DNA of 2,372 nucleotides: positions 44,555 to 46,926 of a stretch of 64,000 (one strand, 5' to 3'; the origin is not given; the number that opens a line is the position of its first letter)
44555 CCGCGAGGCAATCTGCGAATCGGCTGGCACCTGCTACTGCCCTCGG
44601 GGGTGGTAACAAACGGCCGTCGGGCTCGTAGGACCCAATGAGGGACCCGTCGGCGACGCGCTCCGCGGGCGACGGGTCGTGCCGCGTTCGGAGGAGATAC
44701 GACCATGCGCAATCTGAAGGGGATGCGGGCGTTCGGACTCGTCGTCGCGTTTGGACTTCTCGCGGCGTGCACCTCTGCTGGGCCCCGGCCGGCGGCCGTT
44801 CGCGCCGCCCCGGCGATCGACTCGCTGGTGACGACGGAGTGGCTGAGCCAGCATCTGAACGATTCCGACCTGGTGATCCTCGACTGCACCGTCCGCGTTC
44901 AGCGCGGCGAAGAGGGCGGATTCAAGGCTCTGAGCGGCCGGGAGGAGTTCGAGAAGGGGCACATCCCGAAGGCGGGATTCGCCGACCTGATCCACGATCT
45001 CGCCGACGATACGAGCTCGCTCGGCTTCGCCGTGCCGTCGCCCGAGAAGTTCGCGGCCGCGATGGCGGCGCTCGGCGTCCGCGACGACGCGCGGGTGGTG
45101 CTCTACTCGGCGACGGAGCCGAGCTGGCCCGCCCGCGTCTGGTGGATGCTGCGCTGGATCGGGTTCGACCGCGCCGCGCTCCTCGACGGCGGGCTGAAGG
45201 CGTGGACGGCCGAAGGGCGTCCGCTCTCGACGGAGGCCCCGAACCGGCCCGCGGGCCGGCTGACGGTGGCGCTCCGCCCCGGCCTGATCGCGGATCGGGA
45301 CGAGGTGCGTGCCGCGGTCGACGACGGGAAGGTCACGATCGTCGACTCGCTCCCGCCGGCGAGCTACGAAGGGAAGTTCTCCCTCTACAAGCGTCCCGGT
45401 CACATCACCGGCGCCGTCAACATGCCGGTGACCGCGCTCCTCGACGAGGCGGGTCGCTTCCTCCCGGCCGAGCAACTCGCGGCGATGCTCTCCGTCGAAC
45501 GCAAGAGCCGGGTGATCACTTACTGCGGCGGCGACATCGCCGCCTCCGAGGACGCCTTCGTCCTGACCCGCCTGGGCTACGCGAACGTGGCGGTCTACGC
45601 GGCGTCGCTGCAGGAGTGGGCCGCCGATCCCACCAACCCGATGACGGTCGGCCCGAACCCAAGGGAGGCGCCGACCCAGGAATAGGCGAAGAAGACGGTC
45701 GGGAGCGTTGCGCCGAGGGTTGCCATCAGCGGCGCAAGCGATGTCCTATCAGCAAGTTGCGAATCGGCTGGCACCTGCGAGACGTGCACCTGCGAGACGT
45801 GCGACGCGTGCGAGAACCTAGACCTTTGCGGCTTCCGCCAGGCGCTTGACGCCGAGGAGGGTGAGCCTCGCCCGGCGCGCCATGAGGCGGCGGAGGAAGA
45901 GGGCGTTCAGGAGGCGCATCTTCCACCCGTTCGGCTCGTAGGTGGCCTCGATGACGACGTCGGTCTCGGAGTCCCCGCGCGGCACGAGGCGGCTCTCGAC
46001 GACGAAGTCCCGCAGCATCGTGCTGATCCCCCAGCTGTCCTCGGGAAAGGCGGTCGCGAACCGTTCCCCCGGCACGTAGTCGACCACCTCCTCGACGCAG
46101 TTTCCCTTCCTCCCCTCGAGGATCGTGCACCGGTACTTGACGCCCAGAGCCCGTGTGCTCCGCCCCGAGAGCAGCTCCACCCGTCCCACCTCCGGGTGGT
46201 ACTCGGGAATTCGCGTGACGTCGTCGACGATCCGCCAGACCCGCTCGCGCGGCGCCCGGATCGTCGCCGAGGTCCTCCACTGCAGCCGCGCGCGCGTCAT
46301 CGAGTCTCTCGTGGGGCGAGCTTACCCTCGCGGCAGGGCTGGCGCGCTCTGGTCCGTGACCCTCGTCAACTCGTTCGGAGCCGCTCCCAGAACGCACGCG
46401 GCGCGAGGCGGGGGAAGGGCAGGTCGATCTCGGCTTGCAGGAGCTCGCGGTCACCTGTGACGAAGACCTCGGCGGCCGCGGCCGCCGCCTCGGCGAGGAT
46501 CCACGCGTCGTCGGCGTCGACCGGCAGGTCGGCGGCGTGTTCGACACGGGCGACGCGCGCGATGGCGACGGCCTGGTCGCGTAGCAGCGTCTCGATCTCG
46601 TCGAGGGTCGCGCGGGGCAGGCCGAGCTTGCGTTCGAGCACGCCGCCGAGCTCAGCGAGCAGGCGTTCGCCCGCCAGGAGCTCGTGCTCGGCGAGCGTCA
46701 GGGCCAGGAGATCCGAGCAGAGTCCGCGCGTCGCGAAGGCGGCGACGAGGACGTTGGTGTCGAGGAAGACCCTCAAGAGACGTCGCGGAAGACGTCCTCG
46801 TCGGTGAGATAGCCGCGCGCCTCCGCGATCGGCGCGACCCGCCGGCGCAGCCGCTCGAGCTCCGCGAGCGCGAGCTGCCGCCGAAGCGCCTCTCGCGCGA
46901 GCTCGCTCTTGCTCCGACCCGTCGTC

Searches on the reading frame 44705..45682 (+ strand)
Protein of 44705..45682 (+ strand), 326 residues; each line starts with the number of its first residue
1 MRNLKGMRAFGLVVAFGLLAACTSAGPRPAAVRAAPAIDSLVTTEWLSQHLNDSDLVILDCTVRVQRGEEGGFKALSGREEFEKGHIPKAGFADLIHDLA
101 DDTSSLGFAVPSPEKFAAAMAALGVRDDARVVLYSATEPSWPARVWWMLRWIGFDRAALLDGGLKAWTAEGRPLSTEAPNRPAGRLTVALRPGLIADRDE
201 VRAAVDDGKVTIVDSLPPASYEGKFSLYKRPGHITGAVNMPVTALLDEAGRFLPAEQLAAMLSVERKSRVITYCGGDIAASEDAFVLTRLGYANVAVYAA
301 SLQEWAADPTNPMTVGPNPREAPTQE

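Call 13: search_protein_families(library=ncbifam, proteins=[window:44705-45682:+], max_evalue=0.01)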
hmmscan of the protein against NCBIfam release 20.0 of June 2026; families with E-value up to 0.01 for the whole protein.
window:44705-45682:+ (326 aa): 6 families
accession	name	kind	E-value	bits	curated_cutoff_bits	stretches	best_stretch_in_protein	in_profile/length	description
NF008557.0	PRK11493.1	equivalog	4.7e-43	147.3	250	1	41-312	6-276/281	3-mercaptopyruvate sulfurtransferase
NF040901.1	SeO3_TeO2_ExtH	equivalog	2e-08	33.7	200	1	81-179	80-186/430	selenite/tellurite reduction operon rhodanese-like protein ExtH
NF045694.1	seleno_TsoB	exception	5.5e-07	28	805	1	230-308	74-152/572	rhodanese/DsbD fusion-like selenoprotein TsoB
NF041203.1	rhodanese_LYCAU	equivalog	9.7e-06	25.3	115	0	125-174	73-123/126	rhodanese-related (seleno)protein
NF006444.0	PRK08762.1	equivalog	0.00011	21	449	0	264-309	66-111/387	molybdopterin-synthase adenylyltransferase MoeB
TIGR03865.1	PQQ_CXXCW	subfamily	0.0041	17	128.05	0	201-308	43-158/167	PQQ-dependent catabolism-associated CXXCW motif protein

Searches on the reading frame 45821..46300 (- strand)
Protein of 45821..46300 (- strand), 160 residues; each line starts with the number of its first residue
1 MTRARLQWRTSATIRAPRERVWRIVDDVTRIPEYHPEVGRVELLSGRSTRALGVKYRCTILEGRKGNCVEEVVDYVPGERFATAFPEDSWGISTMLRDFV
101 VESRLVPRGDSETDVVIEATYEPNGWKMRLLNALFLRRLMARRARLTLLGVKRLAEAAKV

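Call 54: search_protein_families(library=pfam, proteins=[window:45821-46300:-], max_evalue=0.001)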
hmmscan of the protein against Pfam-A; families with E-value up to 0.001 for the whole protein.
window:45821-46300:- (160 aa): 3 families
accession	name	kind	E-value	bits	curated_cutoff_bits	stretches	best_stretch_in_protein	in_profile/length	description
PF10604.15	Polyketide_cyc2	-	2.1e-18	67.4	27.4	1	9-156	5-142/142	Polyketide cyclase / dehydrase and lipid transport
PF03364.25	Polyketide_cyc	-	2.4e-07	31.5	23.4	1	14-141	1-119/126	Polyketide cyclase / dehydrase and lipid transport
PF08327.17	AHSA1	-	0.00023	21.8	22.1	1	15-128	1-105/125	Activator of Hsp90 ATPase homolog 1-like protein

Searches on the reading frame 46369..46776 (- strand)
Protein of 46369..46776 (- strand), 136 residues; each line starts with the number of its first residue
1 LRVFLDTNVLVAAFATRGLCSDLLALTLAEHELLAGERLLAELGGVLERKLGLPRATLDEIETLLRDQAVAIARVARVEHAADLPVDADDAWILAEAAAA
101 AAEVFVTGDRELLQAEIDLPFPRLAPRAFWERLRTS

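Call 54: search_protein_families(library=pfam, proteins=[window:46369-46776:-], max_evalue=0.001)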
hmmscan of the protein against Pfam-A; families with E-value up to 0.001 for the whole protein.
window:46369-46776:- (136 aa): 2 families
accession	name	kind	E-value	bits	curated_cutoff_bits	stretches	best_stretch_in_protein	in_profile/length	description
PF13470.12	PIN_3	-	3.4e-10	41.2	27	1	2-110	1-114/115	PIN domain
PF01850.27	PIN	-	2.6e-06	28.5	23.6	1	3-114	1-116/120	PIN domain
